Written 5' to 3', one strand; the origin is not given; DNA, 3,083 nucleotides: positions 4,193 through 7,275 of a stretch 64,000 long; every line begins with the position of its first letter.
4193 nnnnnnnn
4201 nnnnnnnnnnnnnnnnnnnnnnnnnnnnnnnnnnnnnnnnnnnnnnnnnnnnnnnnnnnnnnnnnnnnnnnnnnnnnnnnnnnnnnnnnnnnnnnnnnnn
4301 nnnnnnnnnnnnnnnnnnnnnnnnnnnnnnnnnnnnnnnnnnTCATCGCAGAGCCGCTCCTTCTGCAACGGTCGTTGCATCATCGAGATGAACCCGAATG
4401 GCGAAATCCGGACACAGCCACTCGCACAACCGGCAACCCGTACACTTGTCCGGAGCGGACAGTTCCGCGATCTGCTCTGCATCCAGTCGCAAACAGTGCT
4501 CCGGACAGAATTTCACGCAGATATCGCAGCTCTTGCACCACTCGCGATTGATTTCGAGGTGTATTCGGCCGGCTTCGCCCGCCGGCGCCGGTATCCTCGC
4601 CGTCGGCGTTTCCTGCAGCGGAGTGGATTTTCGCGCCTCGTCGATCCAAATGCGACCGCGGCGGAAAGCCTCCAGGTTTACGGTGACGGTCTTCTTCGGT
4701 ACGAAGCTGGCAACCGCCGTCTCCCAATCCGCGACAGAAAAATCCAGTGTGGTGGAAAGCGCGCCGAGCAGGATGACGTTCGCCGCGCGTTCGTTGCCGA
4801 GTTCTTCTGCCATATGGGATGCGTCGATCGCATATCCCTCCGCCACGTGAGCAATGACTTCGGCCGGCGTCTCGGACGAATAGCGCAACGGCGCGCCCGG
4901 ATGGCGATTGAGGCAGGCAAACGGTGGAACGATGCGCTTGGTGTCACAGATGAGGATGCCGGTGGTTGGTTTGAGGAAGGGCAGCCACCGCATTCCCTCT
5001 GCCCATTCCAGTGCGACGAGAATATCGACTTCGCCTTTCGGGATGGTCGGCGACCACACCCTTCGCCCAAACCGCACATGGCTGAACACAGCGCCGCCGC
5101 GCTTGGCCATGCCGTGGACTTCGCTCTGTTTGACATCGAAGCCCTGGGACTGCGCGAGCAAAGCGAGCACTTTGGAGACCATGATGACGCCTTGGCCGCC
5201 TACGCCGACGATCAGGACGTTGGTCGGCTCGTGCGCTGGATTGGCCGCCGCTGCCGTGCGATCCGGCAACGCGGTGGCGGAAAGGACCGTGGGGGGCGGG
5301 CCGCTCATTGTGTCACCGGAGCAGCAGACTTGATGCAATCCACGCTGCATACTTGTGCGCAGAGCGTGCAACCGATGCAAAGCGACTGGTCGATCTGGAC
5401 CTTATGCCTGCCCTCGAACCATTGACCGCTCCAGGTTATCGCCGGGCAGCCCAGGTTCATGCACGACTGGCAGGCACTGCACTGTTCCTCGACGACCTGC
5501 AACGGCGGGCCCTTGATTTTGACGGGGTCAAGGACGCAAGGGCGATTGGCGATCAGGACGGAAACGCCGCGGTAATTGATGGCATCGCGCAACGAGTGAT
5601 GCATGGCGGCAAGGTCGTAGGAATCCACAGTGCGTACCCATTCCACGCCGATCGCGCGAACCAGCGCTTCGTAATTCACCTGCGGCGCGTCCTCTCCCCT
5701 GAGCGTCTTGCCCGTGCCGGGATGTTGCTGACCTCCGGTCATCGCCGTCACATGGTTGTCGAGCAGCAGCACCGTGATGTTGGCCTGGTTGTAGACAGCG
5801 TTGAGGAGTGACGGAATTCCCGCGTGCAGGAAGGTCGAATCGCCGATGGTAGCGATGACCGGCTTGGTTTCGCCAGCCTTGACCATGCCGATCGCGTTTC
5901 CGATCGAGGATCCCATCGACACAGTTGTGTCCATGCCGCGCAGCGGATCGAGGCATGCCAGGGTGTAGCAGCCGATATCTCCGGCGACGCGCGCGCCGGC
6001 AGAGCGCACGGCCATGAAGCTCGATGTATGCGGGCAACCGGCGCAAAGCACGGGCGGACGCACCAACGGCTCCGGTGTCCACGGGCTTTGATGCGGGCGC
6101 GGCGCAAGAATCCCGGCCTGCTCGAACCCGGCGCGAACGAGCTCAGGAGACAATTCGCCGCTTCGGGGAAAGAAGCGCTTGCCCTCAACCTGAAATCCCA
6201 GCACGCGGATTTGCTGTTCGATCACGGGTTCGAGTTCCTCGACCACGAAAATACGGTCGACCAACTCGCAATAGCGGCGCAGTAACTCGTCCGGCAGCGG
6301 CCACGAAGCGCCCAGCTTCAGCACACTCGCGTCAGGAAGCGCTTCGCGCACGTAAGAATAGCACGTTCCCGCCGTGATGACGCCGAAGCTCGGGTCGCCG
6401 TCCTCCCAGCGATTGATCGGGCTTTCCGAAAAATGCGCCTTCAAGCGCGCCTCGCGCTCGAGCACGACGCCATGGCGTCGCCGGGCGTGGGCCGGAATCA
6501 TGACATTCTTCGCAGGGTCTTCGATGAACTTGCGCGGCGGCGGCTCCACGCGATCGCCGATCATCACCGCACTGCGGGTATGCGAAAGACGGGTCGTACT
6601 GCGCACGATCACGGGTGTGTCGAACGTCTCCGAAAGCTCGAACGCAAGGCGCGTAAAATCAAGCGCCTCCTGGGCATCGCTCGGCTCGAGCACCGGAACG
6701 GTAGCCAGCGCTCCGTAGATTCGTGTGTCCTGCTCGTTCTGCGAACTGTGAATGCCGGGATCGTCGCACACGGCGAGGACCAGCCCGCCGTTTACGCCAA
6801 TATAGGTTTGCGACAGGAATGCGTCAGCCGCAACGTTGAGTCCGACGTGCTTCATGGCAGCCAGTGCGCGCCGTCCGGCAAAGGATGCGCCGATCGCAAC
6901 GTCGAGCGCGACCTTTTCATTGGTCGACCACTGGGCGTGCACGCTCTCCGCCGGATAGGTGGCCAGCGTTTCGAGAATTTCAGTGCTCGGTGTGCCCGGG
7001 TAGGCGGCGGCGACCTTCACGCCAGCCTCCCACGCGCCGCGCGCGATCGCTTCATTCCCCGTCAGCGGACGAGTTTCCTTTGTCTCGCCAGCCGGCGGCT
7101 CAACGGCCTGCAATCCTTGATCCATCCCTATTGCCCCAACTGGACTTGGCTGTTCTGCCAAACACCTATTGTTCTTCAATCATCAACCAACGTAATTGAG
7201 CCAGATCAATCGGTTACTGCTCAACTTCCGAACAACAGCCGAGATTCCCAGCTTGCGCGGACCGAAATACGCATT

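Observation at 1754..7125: Hybrid IOR + four-subunit 2-oxoacid oxidoreductase operon joined by an IorB-ferredoxin(delta) fusion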

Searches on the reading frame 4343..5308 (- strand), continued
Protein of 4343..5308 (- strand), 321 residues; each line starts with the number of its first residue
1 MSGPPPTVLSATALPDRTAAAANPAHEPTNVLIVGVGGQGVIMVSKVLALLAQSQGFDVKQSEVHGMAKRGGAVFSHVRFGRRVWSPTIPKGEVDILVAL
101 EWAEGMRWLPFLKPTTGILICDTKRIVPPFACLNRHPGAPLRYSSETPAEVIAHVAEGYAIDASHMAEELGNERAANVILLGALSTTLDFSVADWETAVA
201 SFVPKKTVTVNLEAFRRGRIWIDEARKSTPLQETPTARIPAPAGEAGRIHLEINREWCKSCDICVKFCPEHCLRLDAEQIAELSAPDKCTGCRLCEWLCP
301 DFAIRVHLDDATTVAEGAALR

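Call 69: search_protein_families(library=pfam, proteins=[L077:1180-3042:+, L060:4268-6052:+, L033:2383-3408:-, L028:5211-6116:-, L035:2129-2953:+, L013:11555-14293:+, L076:4710-6053:+, L014:14288-15880:+, L013:15857-16774:-, L064:3336-4211:-], max_evalue=0.00001)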
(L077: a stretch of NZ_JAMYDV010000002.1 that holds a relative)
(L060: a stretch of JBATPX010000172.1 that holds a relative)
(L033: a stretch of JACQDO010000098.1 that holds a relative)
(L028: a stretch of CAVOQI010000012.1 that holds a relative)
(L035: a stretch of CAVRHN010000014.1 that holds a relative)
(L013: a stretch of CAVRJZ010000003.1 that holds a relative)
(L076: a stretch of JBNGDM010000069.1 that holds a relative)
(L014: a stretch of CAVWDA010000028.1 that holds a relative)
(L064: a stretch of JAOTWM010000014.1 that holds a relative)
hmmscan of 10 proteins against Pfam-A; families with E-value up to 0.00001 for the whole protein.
L077:1180-3042:+ (620 aa): 0 families

L060:4268-6052:+ (594 aa): 0 families

L033:2383-3408:- (341 aa): 0 families

L028:5211-6116:- (301 aa): 0 families

L035:2129-2953:+ (274 aa): 3 families
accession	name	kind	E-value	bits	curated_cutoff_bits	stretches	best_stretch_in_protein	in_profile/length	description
PF13561.12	adh_short_C2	-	1.7e-47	162.5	27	1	13-272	1-235/236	Enoyl-(Acyl carrier protein) reductase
PF00106.31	adh_short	-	3.2e-45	154.5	26.6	1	7-207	1-191/195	short chain dehydrogenase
PF08659.16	KR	-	7.3e-14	52.5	22.6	1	9-111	3-109/180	KR domain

L013:11555-14293:+ (912 aa): 2 families
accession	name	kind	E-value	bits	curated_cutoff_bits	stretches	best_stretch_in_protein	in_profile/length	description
PF00384.28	Molybdopterin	-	3.5e-22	79.3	24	1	70-625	1-352/353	Molybdopterin oxidoreductase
PF01568.27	Molydop_binding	-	4.4e-10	40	26.8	1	807-885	22-94/110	Molydopterin dinucleotide binding domain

L076:4710-6053:+ (447 aa): 1 family
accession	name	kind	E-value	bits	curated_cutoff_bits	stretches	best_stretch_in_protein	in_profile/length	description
PF06808.19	DctM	-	2.7e-90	303.6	23.8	1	8-437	1-413/413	Tripartite ATP-independent periplasmic transporter, DctM component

L014:14288-15880:+ (530 aa): 5 families
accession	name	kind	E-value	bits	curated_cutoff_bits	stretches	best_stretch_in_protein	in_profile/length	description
PF13247.11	Fer4_11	-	1.1e-12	48.4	26.2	1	51-109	3-63/100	4Fe-4S dicluster domain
PF13237.11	Fer4_10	-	3.5e-10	40.1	25.5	0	83-169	2-52/53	4Fe-4S dicluster domain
PF12838.12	Fer4_7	-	8.8e-08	32.9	27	0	12-74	1-52/52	4Fe-4S dicluster domain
PF12797.12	Fer4_2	-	3.2e-07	30.3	24.5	0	4-23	1-20/22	4Fe-4S binding domain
PF13187.11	Fer4_9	-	6.1e-07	29.8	27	0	90-172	2-50/52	4Fe-4S dicluster domain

L013:15857-16774:- (305 aa): 0 families

L064:3336-4211:- (291 aa): 1 family
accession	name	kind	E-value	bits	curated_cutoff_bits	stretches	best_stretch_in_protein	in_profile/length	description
PF02653.21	BPD_transp_2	-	6.4e-35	121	26.8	1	9-275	2-269/269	Branched-chain amino acid transport system / permease component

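Call 71: search_protein_families(library=ncbifam, proteins=[L013:11555-14293:+, L014:14288-15880:+, L009:11601-12941:+], max_evalue=1e-10)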
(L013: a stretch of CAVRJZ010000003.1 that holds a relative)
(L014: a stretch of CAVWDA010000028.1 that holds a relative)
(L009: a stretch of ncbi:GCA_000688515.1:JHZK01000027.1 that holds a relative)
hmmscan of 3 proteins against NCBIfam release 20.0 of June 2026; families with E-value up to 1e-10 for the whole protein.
L013:11555-14293:+ (912 aa): 14 families
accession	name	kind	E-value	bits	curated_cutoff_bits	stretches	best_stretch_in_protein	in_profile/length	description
NF012032.0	PRK15488.1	equivalog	2e-44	151.7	694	1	9-259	41-271/759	thiosulfate reductase PhsA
TIGR02166.1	dmsA_ynfE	subfamily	1.9e-32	112.2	777.7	1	8-267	41-294/794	DMSO/selenate family reductase complex A subunit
NF041783.2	mnquin_red_QrcB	equivalog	3.7e-32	111.3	440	1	11-261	52-284/695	menaquinone reductase molybdopterin-binding-like subunit QrcB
NF041714.1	arsenate_red_ArrA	equivalog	1.4e-31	109.5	1600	1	12-112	51-147/848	arsenate respiratory reductase molybdopterin-containing subunit ArrA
TIGR03479.1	DMSO_red_II_alp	subfamily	7.1e-31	107.1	984.75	1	53-632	103-648/913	molybdopterin-dependent oxidoreductase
TIGR00509.1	bisC_fam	subfamily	4.7e-19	68.1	1017.55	0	26-110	7-91/772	molybdopterin guanine dinucleotide-containing S/N-oxide reductase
TIGR01591.1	Fdh-alpha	equivalog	1.5e-18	66.2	666.25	0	14-110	1-85/672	formate dehydrogenase subunit alpha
NF041884.1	selenate_YnfF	exception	2.7e-14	52.1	1650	1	53-268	88-295/798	selenate/tellurate reductase subunit YnfF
NF041885.1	selenate_YnfE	exception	4.4e-14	51.3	1675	1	53-269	91-303/805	selenate/tellurate reductase subunit YnfE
NF011566.1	PRK14990.1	exception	6.9e-14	50.8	1600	1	53-259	102-309/814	dimethylsulfoxide reductase subunit A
NF047855.1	AssmNtatRedNasC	equivalog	8.1e-14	50.8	1100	0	50-110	57-109/708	assimilatory nitrate reductase catalytic subunit NasC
NF042978.1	EthbenzDh_ebdA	equivalog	3.1e-13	48.4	2000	1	54-374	126-433/977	ethylbenzene dehydrogenase subunit alpha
NF011567.1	PRK14991.1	equivalog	1.7e-11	42.6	1750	0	178-258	277-363/1022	tetrathionate reductase subunit TtrA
TIGR01553.1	formate-DH-alph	equivalog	7.4e-11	40.5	814.2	0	189-377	225-392/1009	formate dehydrogenase-N subunit alpha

L014:14288-15880:+ (530 aa): 14 families
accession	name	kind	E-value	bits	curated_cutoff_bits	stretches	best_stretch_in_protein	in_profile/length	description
NF045797.1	DsrO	equivalog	7e-49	166.4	200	1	2-211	42-234/235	sulfate reduction electron transfer complex DsrMKJOP subunit DsrO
TIGR03149.1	cyt_nit_nrfC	equivalog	1.6e-41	142.1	377.6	2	2-107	37-144/225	cytochrome c nitrite reductase Fe-S protein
NF041782.1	mnquin_red_QrcC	equivalog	2.2e-41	142.1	400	1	4-215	1-229/239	menaquinone reductase iron-sulfur cluster-binding subunit QrcC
NF041715.1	arsenate_red_ArrB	equivalog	6.1e-41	140.5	450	2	3-104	2-103/233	arsenate respiratory reductase iron-sulfur subunit ArrB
NF011569.0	PRK14993.1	equivalog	1.1e-38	133.1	416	1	2-212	42-223/244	tetrathionate reductase subunit TtrB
TIGR02951.1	DMSO_dmsB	equivalog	2.5e-30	105.7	214.1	1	8-181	6-155/161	DMSO/selenate family reductase complex B subunit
TIGR03478.1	DMSO_red_II_bet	subfamily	3e-27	95.4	480.7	1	40-106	113-180/321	DMSO reductase family type II enzyme, iron-sulfur subunit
NF038355.1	FDH3_beta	equivalog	6e-25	88.3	240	1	5-180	4-165/180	formate dehydrogenase FDH3 subunit beta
NF042979.1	EthbenzDh_ebdB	equivalog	7.6e-21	74.3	740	0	37-106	132-202/354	ethylbenzene dehydrogenase subunit beta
NF008134.0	PRK10882.1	equivalog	1.4e-19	70.4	263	1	52-192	107-221/329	hydrogenase 2 operon protein HybA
TIGR01582.1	FDH-beta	equivalog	1.6e-16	60.3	334.7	1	4-195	22-198/283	formate dehydrogenase subunit beta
NF045715.1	sulf_resp_HmcB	equivalog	3.1e-16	59.4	420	1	5-181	38-200/307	sulfate respiration complex iron-sulfur protein HmcB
NF009408.0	PRK12769.1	equivalog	3e-15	55.4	1003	1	6-178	5-146/659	formate-dependent uric acid utilization protein AegA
NF007658.0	PRK10330.1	equivalog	2.1e-12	46.9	260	1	6-175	5-153/181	electron transport protein HydN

L009:11601-12941:+ (446 aa): 6 families
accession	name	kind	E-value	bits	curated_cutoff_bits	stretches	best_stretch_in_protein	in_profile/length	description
TIGR02155.1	PA_CoA_ligase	equivalog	7.5e-189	627.6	646.3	1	20-442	1-422/422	phenylacetate--CoA ligase PaaK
NF041878.1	paak_haloarch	equivalog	1.2e-168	561.2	700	1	18-442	4-427/427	phenylacetate--CoA ligase PaaK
NF053551.1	FlxY_rubin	equivalog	1.7e-53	181.9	520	1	20-433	2-410/424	flexirubin biosynthesis putative acyl-CoA ligase FlxY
NF045666.1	DVU1553_fam_AMP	equivalog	2.5e-53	181.3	300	1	20-338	16-330/331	DVU_1553 family AMP-dependent CoA ligase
NF041217.1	BagE_FevW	exception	9.7e-48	163.2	800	1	26-426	12-390/424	bagremycin/ferroverdin synthetase BagE/FevW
TIGR03335.1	F390_ftsA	equivalog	4.4e-40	137.7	458.7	1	15-395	2-389/445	coenzyme F390 synthetase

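Call 83: search_protein_families(library=pfam, alignment_id=A5, max_evalue=0.000001)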
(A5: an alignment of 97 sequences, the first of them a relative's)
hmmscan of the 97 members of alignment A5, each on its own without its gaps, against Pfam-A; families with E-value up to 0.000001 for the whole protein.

A. member 1, L009:11601-12941:+ (446 aa): 2 families
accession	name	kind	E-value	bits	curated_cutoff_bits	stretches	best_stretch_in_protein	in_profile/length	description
PF14535.12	AMP-binding_C_2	-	6.7e-26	90.8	25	1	347-442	1-96/96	AMP-binding enzyme C-terminal domain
PF00501.34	AMP-binding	-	4.3e-16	59.1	29.9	1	101-298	169-375/384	AMP-binding enzyme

B. families by the number of members that match (of 97 scanned): 91 families (the first 25 are shown)
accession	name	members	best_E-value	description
PF14535.12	AMP-binding_C_2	7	7.1e-30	AMP-binding enzyme C-terminal domain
PF00501.34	AMP-binding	7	4.6e-18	AMP-binding enzyme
PF02518.31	HATPase_c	3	3.1e-26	Histidine kinase-, DNA gyrase B-, and HSP90-like ATPase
PF01266.30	DAO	2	8.9e-67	FAD dependent oxidoreductase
PF00753.33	Lactamase_B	2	1.6e-35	Metallo-beta-lactamase superfamily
PF03330.24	DPBB_1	2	5.6e-24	Lytic transglycolase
PF00512.31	HisKA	2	1.1e-18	His Kinase A (phospho-acceptor) domain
PF03976.20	PPK2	1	3.4e-107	Polyphosphate kinase 2 (PPK2)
PF01212.27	Beta_elim_lyase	1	1.2e-99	Beta-eliminating lyase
PF00793.26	DAHP_synth_1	1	2.2e-82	DAHP synthetase I family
PF00217.24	ATP-gua_Ptrans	1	2e-75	ATP:guanido phosphotransferase, C-terminal catalytic domain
PF01071.24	GARS_A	1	4.7e-72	Phosphoribosylglycinamide synthetase, ATP-grasp (A) domain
PF00563.25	EAL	1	1.1e-63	EAL domain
PF02786.22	CPSase_L_D2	1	3.1e-61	Carbamoyl-phosphate synthase L chain, ATP binding domain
PF01494.25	FAD_binding_3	1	3.2e-58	FAD binding domain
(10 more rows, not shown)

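Call 90: fold_search(model_id=the predicted structure, library=pdb)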
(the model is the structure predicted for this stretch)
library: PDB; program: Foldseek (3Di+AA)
matches with E <= 10: 500; with E <= 0.001: 39
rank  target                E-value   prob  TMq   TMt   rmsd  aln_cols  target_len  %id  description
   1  5exe_B                2.5e-11  1.00  0.41  0.43  16.5       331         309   18  Crystal structure of oxalate oxidoreductase from Moorella thermoacetica bound with carboxy-TPP adduct (released 2015-12-30)
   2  5c4i_E                2.7e-11  1.00  0.42  0.43  14.6       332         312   19  Structure of an Oxalate Oxidoreductase (released 2015-07-01)
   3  5exe_E                2.7e-11  1.00  0.40  0.44  15.5       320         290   19  Crystal structure of oxalate oxidoreductase from Moorella thermoacetica bound with carboxy-TPP adduct (released 2015-12-30)
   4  5exd_B                3.4e-11  1.00  0.40  0.45  15.4       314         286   19  Crystal structure of oxalate oxidoreductase from Moorella thermoacetica bound with carboxy-di-oxido-methyl-TPP (COOM-T (released 2015-12-30)
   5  8ys5_B                4.5e-11  1.00  0.50  0.84   2.9       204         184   20  Cryo-EM structure of the Helicobacter pylori OorDABC complex in the apo-form (released 2025-07-02)
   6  5c4i_B                6.8e-11  1.00  0.41  0.43  16.0       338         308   18  Structure of an Oxalate Oxidoreductase (released 2015-07-01)
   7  6n2n_A                7.2e-11  1.00  0.48  0.28  15.3       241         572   19  Crystal structure of 2-oxoglutarate:ferredoxin oxidoreductase from Magnetococcus marinus (released 2019-03-20)
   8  5exd_K                8.5e-11  1.00  0.41  0.46  14.7       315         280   18  Crystal structure of oxalate oxidoreductase from Moorella thermoacetica bound with carboxy-di-oxido-methyl-TPP (COOM-T (released 2015-12-30)
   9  5exd_H                1.6e-10  1.00  0.41  0.44  15.4       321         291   18  Crystal structure of oxalate oxidoreductase from Moorella thermoacetica bound with carboxy-di-oxido-methyl-TPP (COOM-T (released 2015-12-30)
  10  3on3_A                1.9e-10  1.00  0.43  0.77   4.9       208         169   25  The crystal structure of keto/oxoacid ferredoxin oxidoreductase, gamma subunit from Geobacter sulfurreducens PCA (released 2010-09-22)
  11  3g2e_C                2.7e-10  1.00  0.49  0.82   2.9       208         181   19  Structure of putative OORC subunit of 2-oxoglutarate:acceptor oxidoreductase from Campylobacter jejuni (released 2009-03-24)
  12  5exd_E                4.5e-10  1.00  0.39  0.42  15.0       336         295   18  Crystal structure of oxalate oxidoreductase from Moorella thermoacetica bound with carboxy-di-oxido-methyl-TPP (COOM-T (released 2015-12-30)
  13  3on3_B                7.2e-10  1.00  0.43  0.76   4.8       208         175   26  The crystal structure of keto/oxoacid ferredoxin oxidoreductase, gamma subunit from Geobacter sulfurreducens PCA (released 2010-09-22)
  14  6cio_D                1.4e-09  1.00  0.50  0.16  13.9       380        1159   18  Pyruvate:ferredoxin oxidoreductase from Moorella thermoacetica with lactyl-TPP bound (released 2018-03-28)
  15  6cin_B                1.7e-09  1.00  0.50  0.16  15.0       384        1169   18  Crystal structure of pyruvate:ferredoxin oxidoreductase from Moorella thermoacetica (released 2018-03-28)
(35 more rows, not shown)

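Call 96: find_encoding_contigs(protein=P0129, flank=6000, max_places=2)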
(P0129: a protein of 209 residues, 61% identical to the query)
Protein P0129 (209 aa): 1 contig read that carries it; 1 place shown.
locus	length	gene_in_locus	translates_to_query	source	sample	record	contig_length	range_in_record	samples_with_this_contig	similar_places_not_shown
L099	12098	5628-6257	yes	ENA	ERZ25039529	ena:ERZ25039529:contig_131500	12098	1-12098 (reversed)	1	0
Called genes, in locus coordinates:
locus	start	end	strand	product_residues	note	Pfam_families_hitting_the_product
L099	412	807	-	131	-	-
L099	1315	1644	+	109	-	-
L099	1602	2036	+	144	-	PF14535:AMP-binding_C_2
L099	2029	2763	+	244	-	PF23125:Xre-MbcA-ParS_M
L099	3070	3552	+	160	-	PF08808:RES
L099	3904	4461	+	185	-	PF01855:POR_N (weak)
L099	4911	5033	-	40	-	-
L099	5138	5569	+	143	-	PF12838:Fer4_7 (faint), PF13237:Fer4_10 (faint), PF14697:Fer4_21, PF00037:Fer4 (weak), PF12797:Fer4_2 (weak)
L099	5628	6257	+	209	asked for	PF01558:POR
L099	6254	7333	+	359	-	PF13237:Fer4_10 (weak), PF00037:Fer4 (faint), PF01855:POR_N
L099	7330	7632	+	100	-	PF02780:Transketolase_C (weak), PF17147:PFOR_II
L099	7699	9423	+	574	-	PF02775:TPP_enzyme_C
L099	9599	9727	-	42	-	-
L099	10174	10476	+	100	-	PF07589:PEP_exosort_dom (weak)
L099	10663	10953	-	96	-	PF05187:Fer4_ETF_QO (weak)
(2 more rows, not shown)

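Call 97: find_encoding_contigs(protein=P0140, flank=6000, max_places=2)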
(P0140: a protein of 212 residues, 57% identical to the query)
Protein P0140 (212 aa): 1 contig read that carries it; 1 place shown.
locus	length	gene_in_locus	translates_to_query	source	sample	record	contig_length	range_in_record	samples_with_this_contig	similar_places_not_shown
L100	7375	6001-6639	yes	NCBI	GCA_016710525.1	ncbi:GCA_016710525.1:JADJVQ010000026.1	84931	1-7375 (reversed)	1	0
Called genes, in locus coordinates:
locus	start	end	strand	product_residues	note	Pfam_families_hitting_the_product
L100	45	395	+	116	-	PF00576:Transthyretin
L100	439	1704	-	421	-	PF04389:Peptidase_M28 (weak), PF01546:Peptidase_M20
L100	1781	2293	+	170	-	PF09349:OHCU_decarbox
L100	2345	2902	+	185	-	PF01923:Cob_adeno_trans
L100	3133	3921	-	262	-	PF00596:Aldolase_II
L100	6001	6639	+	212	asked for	PF01558:POR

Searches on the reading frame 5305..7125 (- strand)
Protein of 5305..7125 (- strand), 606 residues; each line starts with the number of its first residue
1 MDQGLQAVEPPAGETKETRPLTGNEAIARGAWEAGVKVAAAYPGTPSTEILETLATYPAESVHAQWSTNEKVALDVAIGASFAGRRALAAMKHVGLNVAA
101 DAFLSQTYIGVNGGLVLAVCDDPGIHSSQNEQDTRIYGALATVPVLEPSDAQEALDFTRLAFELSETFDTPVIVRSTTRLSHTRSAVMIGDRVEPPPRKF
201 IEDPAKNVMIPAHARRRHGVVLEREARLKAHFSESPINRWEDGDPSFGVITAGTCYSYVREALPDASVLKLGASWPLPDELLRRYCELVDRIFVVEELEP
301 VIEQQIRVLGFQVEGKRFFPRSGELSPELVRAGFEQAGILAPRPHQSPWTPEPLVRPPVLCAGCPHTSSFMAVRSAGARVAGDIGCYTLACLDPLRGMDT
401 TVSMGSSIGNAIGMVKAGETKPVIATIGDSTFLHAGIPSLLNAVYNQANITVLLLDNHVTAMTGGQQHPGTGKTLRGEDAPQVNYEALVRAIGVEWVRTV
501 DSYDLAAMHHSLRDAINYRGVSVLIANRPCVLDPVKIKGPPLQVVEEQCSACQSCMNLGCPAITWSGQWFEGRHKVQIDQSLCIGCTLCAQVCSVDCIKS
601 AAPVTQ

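Call 8: search_protein_families(library=pfam, proteins=[window:5305-7125:-])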
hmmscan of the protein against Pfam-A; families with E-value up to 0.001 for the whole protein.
window:5305-7125:- (606 aa): 6 families
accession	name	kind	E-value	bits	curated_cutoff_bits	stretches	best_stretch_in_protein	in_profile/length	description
PF02775.26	TPP_enzyme_C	-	8.6e-26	91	21.9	1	383-524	1-149/151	Thiamine pyrophosphate enzyme, C-terminal TPP binding domain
PF01855.24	POR_N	-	1.3e-14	54.9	27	1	30-193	2-171/231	Pyruvate flavodoxin/ferredoxin oxidoreductase, thiamine diP-bdg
PF00037.32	Fer4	-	6.2e-06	26.3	21.1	1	576-599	1-24/24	4Fe-4S binding domain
PF14697.11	Fer4_21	-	1.7e-05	25.3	35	1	544-599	3-58/59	4Fe-4S dicluster domain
PF12838.12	Fer4_7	-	9.9e-05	23.2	27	1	548-597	1-52/52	4Fe-4S dicluster domain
PF12797.12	Fer4_2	-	0.00013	22.1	24.5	0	575-594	2-21/22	4Fe-4S binding domain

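Call 9: search_protein_families(library=ncbifam, proteins=[window:5305-7125:-])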
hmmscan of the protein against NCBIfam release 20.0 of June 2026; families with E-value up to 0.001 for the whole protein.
window:5305-7125:- (606 aa): 36 families (the best 25 are shown)
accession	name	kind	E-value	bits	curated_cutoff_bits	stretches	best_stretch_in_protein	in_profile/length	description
TIGR03336.1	IOR_alpha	equivalog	2.9e-213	709.5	650.9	1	21-598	5-595/595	indolepyruvate ferredoxin oxidoreductase subunit alpha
NF009589.0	PRK13030.1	subfamily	1.2e-42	145.7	816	1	92-471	125-548/1170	indolepyruvate ferredoxin oxidoreductase family protein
NF009588.0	PRK13029.1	subfamily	2.4e-27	95.3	952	2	355-470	451-563/1196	indolepyruvate ferredoxin oxidoreductase family protein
TIGR03710.1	OAFO_sf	subfamily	9.8e-24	83.8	482.75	1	8-90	183-266/561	2-oxoacid:acceptor oxidoreductase subunit alpha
NF006412.0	PRK08659.1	equivalog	5.8e-22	78.4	411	2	17-96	4-84/378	2-oxoacid:acceptor oxidoreductase subunit alpha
NF005507.0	PRK07119.1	subfamily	5.7e-17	61.5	399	1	21-187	7-180/352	3-methyl-2-oxobutanoate dehydrogenase subunit VorB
NF007206.0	PRK09627.1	equivalog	1e-10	41.2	579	1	22-191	7-183/375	2-oxoglutarate synthase subunit alpha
TIGR02177.1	PorB_KorB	subfamily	1.5e-10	41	261.9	1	404-531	55-188/286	2-oxoacid:acceptor oxidoreductase, beta subunit, pyruvate/2-ketoisovalerate family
NF040682.1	PorA_Arch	equivalog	2.8e-10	39.7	550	1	20-174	5-164/387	pyruvate synthase subunit PorA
NF006232.0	PRK08366.1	equivalog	3.6e-10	39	646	1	21-188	10-182/394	2-ketoisovalerate ferredoxin oxidoreductase subunit alpha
NF041171.1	Oxoac_fdxbeta_Archa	equivalog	2.8e-08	33.4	423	1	403-531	56-190/296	2-oxoacid:ferredoxin oxidoreductase subunit beta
NF007201.0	PRK09622.1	equivalog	1e-07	31.2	590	1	20-187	12-185/405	2-oxoacid:ferredoxin oxidoreductase subunit alpha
NF008820.0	PRK11866.1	equivalog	1.5e-07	31.1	402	1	356-531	13-202/287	2-oxoacid ferredoxin oxidoreductase subunit beta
NF006233.0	PRK08367.1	equivalog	6.3e-07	28.6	625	1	21-166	7-155/394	pyruvate ferredoxin oxidoreductase subunit alpha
NF006203.0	PRK08327.1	equivalog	1.4e-06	27.2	456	1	402-459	432-490/571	thiamine pyrophosphate-requiring protein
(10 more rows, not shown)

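Call 27: search_solved_structures(query=window:5305-7125:-, max_evalue=0.00001)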
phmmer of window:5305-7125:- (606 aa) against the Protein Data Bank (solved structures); distinct sequences matched with E-value up to 0.00001: 3.
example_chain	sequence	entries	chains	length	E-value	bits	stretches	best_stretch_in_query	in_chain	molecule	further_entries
1yd7_A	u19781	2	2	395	3.7e-20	75.2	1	21-198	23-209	2-keto acid:ferredoxin oxidoreductase subunit alpha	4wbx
6n2n_A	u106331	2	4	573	1.8e-09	39.9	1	14-183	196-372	Pyruvate flavodoxin/ferredoxin oxidoreductase domain protein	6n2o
8ys5_A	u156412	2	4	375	6.2e-08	34.8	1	22-194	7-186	2-oxoglutarate synthase subunit alpha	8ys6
